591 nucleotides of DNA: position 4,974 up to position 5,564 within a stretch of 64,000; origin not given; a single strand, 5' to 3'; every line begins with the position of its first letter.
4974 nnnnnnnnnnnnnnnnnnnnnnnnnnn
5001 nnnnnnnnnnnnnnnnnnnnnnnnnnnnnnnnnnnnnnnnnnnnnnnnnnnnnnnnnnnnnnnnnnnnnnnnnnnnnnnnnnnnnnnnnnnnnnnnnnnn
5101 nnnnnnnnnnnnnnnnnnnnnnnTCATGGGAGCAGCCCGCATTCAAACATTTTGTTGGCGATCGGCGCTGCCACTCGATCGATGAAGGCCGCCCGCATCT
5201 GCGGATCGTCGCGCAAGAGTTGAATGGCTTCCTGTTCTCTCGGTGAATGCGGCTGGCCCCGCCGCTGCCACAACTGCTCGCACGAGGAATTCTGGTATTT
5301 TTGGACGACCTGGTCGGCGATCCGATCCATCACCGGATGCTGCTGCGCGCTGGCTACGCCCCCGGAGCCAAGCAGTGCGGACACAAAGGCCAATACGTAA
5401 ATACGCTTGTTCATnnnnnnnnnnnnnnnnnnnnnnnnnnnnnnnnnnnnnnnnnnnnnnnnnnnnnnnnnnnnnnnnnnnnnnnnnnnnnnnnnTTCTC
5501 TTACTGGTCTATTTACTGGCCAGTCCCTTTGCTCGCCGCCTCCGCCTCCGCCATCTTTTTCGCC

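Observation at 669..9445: Eight co-oriented envelope genes forming one putative operon: lipoproteins, sulfatase, Gly-rich repeat protein and two outer-membrane proteins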

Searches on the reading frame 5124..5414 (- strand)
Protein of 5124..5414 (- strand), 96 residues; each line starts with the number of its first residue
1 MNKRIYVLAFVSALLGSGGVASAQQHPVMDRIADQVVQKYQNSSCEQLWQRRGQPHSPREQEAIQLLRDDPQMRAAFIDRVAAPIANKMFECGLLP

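Call 46: find_homologous_proteins(query=window:5124-5414:-, max_evalue=0.001)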
Query window:5124-5414:- (96 aa): 3145 proteins with E <= 0.001 among 3151 candidates; the best 120 are listed.
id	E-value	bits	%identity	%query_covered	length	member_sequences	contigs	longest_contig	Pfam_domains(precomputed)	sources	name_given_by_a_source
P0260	5.2e-57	207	100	100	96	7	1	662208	-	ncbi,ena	-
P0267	2.7e-51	189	91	100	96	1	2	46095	-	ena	-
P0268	2.5e-48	180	85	100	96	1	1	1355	-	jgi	jgi:hypothetical protein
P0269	3.7e-48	179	86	100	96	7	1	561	-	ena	-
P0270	2.8e-47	176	84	100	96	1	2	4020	-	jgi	jgi:hypothetical protein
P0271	4.0e-47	176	83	100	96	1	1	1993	-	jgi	jgi:hypothetical protein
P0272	4.4e-47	176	83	100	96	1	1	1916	-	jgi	jgi:hypothetical protein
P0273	1.9e-46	174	83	100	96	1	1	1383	-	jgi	jgi:hypothetical protein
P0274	4.1e-46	173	80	100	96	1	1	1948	-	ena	-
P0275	5.1e-46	172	84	100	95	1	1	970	-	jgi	jgi:hypothetical protein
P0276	5.2e-46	172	82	100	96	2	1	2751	-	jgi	jgi:hypothetical protein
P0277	7.7e-46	172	82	100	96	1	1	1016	-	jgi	jgi:hypothetical protein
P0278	2.8e-45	170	80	100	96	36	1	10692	-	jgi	jgi:hypothetical protein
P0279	1.1e-44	168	79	100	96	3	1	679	-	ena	-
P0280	1.4e-44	168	81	100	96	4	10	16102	-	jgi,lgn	jgi:hypothetical protein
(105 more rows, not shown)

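Call 64: search_protein_families(library=pfam, proteins=[window:5124-5414:-], max_evalue=5)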
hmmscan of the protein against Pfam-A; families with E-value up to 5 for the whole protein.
window:5124-5414:- (96 aa): 4 families
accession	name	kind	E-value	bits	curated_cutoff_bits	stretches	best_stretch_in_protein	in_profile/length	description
PF09030.15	Creb_binding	-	0.0029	18.6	26.6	1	23-83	39-102/110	Creb binding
PF23958.1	DUF7287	-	0.0055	17.7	27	1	6-44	23-61/157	Family of unknown function (DUF7287)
PF21607.2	FabD_helical_ins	-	0.071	13.8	27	1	33-79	12-58/80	[Acyl-carrier-protein] S-malonyltransferase, inserted helical domain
PF07043.18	DUF1328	-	0.2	12.4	27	1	7-23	5-21/39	Protein of unknown function (DUF1328)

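Call 71: find_encoding_contigs(protein=P0267, flank=10000, max_places=3)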
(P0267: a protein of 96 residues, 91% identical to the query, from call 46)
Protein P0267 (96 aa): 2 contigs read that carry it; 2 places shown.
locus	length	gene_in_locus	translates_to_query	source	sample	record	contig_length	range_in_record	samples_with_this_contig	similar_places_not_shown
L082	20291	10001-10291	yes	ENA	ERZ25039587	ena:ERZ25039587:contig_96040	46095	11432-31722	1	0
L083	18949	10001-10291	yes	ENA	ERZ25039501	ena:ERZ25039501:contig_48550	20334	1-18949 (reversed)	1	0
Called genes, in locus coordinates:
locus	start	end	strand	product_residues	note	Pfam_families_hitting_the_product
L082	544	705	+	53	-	-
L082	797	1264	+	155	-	PF00072:Response_reg (weak), PF08281:Sigma70_r4_2 (weak), PF00196:GerE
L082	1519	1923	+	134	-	-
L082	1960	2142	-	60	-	PF11453:DUF2950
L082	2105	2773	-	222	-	PF11453:DUF2950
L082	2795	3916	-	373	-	PF11737:DUF3300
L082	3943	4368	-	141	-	PF11737:DUF3300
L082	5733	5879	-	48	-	-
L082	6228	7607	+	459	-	-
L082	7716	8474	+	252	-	PF11769:DUF3313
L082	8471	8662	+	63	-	-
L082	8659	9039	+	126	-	PF00884:Sulfatase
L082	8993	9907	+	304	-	PF00884:Sulfatase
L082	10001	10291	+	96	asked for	-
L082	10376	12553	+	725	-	PF00884:Sulfatase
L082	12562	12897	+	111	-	-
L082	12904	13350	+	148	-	-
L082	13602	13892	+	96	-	-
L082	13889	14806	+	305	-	PF09865:DUF2092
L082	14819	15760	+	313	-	-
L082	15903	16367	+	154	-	-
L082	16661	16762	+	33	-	-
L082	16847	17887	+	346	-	PF13557:Phenol_MetA_deg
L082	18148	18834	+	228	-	PF04403:PqiA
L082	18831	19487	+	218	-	PF04403:PqiA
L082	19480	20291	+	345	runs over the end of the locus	PF02470:MlaD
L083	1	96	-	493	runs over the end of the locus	?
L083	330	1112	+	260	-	PF00072:Response_reg, PF08281:Sigma70_r4_2 (weak), PF00196:GerE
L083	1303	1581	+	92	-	-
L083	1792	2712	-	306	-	PF11453:DUF2950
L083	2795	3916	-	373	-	PF11737:DUF3300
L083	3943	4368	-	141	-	PF11737:DUF3300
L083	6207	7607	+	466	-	-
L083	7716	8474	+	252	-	PF11769:DUF3313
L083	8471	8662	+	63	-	-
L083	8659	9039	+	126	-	PF00884:Sulfatase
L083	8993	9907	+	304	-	PF00884:Sulfatase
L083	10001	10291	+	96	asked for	-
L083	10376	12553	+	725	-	PF00884:Sulfatase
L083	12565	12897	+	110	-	-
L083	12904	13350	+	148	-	-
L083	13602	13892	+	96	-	-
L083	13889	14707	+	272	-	PF09865:DUF2092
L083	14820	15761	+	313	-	-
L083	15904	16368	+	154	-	-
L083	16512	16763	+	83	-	-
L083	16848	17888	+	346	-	PF13557:Phenol_MetA_deg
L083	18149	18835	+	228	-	PF04403:PqiA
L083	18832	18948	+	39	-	?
